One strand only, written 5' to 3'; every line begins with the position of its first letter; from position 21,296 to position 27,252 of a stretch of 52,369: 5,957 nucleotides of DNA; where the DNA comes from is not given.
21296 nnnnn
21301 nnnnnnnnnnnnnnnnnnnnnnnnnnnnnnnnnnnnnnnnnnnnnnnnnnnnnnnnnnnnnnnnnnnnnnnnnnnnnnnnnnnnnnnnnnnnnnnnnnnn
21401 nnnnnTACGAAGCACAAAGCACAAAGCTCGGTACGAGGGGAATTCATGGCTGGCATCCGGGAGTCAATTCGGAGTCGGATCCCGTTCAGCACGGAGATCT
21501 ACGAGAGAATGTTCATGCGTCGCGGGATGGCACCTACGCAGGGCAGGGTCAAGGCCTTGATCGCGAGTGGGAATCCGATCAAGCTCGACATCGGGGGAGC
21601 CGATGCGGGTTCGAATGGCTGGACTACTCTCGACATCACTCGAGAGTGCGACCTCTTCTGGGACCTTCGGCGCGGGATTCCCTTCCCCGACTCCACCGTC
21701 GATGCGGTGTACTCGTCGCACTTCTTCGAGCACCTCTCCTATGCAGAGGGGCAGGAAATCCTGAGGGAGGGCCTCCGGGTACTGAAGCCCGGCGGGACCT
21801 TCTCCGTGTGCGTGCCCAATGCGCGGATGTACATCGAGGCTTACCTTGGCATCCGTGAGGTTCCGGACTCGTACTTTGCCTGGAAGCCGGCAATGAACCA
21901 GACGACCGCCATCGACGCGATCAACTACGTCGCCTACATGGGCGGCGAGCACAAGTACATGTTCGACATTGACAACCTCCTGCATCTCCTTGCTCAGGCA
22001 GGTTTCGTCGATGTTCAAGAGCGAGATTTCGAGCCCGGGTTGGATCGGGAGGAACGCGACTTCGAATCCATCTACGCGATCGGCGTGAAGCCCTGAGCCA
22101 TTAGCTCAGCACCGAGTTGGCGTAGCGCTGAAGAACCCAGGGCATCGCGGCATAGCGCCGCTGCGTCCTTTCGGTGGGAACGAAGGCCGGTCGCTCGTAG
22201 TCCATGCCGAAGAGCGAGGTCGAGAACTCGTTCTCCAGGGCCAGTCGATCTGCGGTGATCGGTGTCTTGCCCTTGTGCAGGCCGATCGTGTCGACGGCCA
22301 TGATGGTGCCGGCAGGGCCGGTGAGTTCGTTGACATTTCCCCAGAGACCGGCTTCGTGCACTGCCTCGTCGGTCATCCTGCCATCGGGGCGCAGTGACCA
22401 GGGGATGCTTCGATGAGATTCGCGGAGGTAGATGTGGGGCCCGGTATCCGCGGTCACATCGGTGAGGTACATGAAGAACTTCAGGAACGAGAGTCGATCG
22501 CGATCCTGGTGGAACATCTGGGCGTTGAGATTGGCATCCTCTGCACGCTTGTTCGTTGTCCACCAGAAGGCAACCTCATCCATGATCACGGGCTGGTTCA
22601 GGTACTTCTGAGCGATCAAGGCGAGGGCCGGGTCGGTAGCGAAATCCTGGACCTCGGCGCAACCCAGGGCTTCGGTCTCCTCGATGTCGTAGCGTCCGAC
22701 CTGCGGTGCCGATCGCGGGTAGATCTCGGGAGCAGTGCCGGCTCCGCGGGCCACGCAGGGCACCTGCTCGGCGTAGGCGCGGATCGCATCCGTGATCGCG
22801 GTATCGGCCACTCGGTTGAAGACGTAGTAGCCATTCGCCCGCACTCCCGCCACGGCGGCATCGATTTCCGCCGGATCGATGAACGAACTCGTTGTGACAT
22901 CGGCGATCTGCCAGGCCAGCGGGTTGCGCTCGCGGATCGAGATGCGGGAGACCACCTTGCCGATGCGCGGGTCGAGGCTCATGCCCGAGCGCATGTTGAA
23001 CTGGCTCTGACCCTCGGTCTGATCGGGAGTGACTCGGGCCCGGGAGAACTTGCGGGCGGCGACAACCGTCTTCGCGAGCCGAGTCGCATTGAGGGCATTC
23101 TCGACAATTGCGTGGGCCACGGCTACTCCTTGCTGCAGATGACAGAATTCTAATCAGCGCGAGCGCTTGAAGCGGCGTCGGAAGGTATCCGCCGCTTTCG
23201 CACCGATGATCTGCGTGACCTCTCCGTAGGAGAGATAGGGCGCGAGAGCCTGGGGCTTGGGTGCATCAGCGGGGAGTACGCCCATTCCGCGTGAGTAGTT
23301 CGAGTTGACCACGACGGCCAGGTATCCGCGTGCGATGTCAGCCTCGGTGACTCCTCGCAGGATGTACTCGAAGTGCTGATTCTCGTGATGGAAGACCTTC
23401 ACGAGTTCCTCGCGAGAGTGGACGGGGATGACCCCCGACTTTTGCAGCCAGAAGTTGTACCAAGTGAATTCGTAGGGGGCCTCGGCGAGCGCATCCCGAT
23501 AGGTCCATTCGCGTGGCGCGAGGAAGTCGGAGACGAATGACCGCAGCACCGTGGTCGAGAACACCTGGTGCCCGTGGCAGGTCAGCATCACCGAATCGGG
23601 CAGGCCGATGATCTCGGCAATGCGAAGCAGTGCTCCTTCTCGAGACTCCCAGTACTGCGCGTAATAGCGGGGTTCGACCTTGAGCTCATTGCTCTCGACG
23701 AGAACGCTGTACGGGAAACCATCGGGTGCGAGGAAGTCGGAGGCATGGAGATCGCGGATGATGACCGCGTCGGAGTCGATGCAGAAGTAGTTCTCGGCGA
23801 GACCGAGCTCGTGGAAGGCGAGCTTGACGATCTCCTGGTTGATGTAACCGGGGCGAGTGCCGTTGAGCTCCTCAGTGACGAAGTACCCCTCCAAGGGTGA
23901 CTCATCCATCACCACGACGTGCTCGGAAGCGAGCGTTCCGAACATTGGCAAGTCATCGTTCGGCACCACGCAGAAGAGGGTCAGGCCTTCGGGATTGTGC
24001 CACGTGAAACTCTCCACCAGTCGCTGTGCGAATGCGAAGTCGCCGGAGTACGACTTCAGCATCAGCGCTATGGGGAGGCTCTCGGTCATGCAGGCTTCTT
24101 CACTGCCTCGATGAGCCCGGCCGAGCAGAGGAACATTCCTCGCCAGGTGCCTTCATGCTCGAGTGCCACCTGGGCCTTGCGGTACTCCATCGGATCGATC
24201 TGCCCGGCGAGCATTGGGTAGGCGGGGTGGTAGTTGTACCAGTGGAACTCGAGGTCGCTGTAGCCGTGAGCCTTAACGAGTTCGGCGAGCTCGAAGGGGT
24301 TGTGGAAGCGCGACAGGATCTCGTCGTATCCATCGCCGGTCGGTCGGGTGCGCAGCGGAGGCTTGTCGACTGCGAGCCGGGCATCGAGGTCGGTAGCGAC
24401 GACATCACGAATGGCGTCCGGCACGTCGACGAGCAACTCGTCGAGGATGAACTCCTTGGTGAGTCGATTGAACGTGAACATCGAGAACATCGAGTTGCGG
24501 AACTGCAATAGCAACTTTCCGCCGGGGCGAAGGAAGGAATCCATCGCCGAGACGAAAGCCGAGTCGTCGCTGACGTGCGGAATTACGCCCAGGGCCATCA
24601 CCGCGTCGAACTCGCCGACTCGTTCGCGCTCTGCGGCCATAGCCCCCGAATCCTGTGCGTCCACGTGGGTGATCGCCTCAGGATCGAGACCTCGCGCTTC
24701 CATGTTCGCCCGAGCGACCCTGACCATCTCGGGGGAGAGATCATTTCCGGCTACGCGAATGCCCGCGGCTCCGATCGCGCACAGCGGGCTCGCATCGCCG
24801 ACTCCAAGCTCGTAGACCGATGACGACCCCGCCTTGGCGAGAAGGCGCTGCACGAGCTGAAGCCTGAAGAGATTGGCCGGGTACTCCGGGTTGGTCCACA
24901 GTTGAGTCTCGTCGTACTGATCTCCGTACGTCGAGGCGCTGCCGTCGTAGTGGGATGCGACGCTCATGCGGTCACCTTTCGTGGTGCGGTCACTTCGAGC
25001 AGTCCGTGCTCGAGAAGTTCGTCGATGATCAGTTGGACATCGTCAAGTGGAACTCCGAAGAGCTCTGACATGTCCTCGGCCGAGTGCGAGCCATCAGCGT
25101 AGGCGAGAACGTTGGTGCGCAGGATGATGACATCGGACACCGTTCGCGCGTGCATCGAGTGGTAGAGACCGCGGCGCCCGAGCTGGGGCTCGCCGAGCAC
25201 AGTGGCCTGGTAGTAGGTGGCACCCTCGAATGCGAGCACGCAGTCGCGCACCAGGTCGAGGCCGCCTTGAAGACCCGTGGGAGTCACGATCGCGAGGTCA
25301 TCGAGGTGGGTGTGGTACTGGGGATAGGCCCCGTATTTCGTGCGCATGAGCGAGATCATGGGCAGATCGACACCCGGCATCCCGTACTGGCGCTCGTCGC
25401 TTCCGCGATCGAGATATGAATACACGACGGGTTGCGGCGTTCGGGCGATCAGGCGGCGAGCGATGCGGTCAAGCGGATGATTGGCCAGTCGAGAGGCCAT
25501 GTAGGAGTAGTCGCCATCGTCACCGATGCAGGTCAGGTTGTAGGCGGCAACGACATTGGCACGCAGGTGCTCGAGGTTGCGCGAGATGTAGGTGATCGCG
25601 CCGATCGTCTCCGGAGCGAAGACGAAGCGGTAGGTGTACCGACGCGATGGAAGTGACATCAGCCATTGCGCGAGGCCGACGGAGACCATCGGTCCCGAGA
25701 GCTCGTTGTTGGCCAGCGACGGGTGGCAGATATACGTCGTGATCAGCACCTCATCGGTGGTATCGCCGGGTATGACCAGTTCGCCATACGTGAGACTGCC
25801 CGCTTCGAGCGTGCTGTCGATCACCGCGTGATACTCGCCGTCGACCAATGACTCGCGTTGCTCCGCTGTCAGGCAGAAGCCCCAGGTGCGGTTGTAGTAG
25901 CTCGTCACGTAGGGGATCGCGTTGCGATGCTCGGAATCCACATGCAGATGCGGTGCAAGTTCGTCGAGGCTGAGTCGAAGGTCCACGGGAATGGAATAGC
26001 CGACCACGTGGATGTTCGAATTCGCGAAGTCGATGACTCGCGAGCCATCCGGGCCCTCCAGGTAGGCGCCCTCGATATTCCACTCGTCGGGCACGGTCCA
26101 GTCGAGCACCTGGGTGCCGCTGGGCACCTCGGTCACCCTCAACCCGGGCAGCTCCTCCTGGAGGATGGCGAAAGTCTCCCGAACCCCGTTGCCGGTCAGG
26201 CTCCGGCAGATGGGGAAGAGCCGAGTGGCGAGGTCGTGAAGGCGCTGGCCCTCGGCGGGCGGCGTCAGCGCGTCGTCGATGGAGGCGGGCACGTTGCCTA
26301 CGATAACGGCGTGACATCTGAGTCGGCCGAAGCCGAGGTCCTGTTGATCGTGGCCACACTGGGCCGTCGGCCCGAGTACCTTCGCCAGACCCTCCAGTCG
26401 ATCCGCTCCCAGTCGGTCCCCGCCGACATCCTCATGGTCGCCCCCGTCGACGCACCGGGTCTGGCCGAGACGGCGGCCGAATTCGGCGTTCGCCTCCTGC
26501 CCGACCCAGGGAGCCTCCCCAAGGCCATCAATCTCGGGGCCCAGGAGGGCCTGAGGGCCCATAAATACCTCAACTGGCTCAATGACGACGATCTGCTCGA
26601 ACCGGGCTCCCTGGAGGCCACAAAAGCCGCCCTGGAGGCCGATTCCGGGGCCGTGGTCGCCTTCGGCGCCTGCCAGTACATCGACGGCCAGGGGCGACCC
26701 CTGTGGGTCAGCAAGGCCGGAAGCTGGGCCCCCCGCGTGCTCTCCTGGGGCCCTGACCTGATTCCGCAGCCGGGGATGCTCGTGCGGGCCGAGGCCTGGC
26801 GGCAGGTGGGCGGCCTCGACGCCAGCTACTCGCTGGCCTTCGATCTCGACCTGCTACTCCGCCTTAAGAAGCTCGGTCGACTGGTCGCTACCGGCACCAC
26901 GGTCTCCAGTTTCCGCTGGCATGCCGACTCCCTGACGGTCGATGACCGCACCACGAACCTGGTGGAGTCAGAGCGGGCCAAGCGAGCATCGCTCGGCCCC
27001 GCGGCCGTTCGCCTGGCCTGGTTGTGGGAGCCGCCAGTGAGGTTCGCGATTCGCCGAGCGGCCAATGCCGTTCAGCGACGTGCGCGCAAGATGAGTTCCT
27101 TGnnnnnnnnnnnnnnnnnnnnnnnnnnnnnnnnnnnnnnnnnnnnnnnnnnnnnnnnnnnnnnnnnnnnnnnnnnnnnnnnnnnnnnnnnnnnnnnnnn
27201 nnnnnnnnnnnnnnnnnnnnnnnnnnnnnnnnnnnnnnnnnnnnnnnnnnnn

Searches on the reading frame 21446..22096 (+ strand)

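Call 19: search_protein_families(library=pfam, proteins=[window:21446-22096:+], max_evalue=0.001)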
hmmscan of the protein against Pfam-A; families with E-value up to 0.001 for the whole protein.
window:21446-22096:+ (216 aa): 5 families
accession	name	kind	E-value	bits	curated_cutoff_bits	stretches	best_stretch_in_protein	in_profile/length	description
PF08241.18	Methyltransf_11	-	1.5e-09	38.8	21.2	1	78-120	54-94/95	Methyltransferase domain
PF13489.12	Methyltransf_23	-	6.9e-07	29.6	27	1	74-191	71-163/164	Methyltransferase domain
PF13649.12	Methyltransf_25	-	1.8e-06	29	27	1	77-117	57-97/97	Methyltransferase domain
PF01209.24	Ubie_methyltran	-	2.3e-05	24.3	20.1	1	78-198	110-224/233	ubiE/COQ5 methyltransferase family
PF20922.3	Anamorsin_N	-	0.00011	22.4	27.1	0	80-121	47-87/163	Anamorsin, N-terminal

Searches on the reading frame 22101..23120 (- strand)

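Call 19: search_protein_families(library=pfam, proteins=[window:22101-23120:-], max_evalue=0.001)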
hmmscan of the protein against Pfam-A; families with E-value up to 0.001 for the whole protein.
window:22101-23120:- (339 aa): 1 family
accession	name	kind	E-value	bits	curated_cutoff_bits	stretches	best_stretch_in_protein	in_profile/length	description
PF05721.19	PhyH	-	3.6e-06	27.9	22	1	94-244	2-158/213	Phytanoyl-CoA dioxygenase (PhyH)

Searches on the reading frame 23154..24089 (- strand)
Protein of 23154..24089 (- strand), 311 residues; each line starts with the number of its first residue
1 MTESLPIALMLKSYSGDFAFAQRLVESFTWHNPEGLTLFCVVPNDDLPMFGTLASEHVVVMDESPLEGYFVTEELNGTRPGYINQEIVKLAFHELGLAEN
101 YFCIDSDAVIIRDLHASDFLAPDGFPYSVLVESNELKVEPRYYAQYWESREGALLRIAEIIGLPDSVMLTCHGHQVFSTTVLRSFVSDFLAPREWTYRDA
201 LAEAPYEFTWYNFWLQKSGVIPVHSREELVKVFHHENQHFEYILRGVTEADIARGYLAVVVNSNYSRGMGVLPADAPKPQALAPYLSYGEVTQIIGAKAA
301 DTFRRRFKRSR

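Call 19: search_protein_families(library=pfam, proteins=[window:23154-24089:-], max_evalue=0.001)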
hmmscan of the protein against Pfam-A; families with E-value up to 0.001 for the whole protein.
window:23154-24089:- (311 aa): 1 family
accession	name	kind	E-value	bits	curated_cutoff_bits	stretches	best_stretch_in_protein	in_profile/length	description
PF20102.4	DUF6492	-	2.5e-07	30.5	22.9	1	5-159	8-156/291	Family of unknown function (DUF6492)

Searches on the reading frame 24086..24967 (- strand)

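Call 19: search_protein_families(library=pfam, proteins=[window:24086-24967:-], max_evalue=0.001)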
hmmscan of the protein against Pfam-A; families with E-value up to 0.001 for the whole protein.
window:24086-24967:- (293 aa): 5 families
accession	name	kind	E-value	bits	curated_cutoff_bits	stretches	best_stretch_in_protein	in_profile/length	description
PF08241.18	Methyltransf_11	-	1.9e-11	44.9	21.2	1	53-153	2-94/95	Methyltransferase domain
PF08242.18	Methyltransf_12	-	1e-10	42.6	30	1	53-152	2-98/98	Methyltransferase domain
PF13649.12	Methyltransf_25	-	9.6e-10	39.5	27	1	51-150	1-97/97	Methyltransferase domain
PF13489.12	Methyltransf_23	-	5.5e-08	33.1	27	1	37-236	11-159/164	Methyltransferase domain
PF13847.12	Methyltransf_31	-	3.6e-05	23.9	27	1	68-155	27-110/145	Methyltransferase domain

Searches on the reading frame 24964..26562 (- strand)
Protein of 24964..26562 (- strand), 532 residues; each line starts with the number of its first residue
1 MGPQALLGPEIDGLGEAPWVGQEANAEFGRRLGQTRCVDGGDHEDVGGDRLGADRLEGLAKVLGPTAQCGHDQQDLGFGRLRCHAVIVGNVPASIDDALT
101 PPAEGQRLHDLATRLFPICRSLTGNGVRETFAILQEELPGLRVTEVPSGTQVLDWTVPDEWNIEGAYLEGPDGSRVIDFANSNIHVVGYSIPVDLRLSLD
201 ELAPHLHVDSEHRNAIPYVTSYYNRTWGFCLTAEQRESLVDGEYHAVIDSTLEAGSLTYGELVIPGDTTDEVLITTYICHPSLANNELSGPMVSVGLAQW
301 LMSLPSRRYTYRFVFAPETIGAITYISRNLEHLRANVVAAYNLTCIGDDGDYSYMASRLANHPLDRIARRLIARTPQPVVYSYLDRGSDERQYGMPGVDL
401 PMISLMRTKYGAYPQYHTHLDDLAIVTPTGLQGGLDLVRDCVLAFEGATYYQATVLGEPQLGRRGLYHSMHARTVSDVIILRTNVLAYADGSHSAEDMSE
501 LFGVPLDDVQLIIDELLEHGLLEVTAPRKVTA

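Call 55: search_protein_families(library=ncbifam, proteins=[window:24964-26562:-], max_evalue=0.00001)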
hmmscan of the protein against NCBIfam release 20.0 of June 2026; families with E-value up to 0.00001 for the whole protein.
window:24964-26562:- (532 aa): 0 families

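Call 92: search_protein_families(library=pfam, proteins=[window:24967-26562:-], max_evalue=0.01)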
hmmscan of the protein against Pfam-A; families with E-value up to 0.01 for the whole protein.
window:24967-26562:- (532 aa): 3 families
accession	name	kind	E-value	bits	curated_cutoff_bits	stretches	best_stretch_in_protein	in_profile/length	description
PF16254.10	DUF4910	-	1.7e-94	315.7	26.6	1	109-446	1-245/247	Domain of unknown function (DUF4910)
PF09940.16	DUF2172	-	5.1e-35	120.2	27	1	160-251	1-92/92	Domain of unknown function (DUF2172)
PF16221.11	HTH_47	-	3.5e-17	62.2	27.1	1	451-523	3-77/78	winged helix-turn-helix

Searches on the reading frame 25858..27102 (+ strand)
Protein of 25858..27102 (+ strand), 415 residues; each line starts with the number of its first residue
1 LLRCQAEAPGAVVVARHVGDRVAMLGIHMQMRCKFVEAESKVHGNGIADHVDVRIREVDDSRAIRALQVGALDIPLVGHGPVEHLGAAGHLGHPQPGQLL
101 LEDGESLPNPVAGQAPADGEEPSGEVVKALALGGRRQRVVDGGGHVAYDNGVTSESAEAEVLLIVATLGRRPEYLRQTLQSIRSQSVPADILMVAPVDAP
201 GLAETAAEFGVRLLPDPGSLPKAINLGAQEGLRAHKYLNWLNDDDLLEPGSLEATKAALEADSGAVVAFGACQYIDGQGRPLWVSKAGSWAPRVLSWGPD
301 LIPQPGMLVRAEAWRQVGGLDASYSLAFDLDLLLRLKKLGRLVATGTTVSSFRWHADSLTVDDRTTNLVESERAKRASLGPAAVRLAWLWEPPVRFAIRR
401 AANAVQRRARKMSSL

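Call 92: search_protein_families(library=pfam, proteins=[window:25858-27102:+], max_evalue=0.01)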
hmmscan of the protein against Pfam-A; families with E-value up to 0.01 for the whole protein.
window:25858-27102:+ (415 aa): 2 families
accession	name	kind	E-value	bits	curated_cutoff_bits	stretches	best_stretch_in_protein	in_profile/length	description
PF13641.12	Glyco_tranf_2_3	-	0.00014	22.4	27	1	161-344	3-202/230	Glycosyltransferase like family 2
PF00535.33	Glycos_transf_2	-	0.00068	20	23.3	1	164-280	3-123/168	Glycosyl transferase family 2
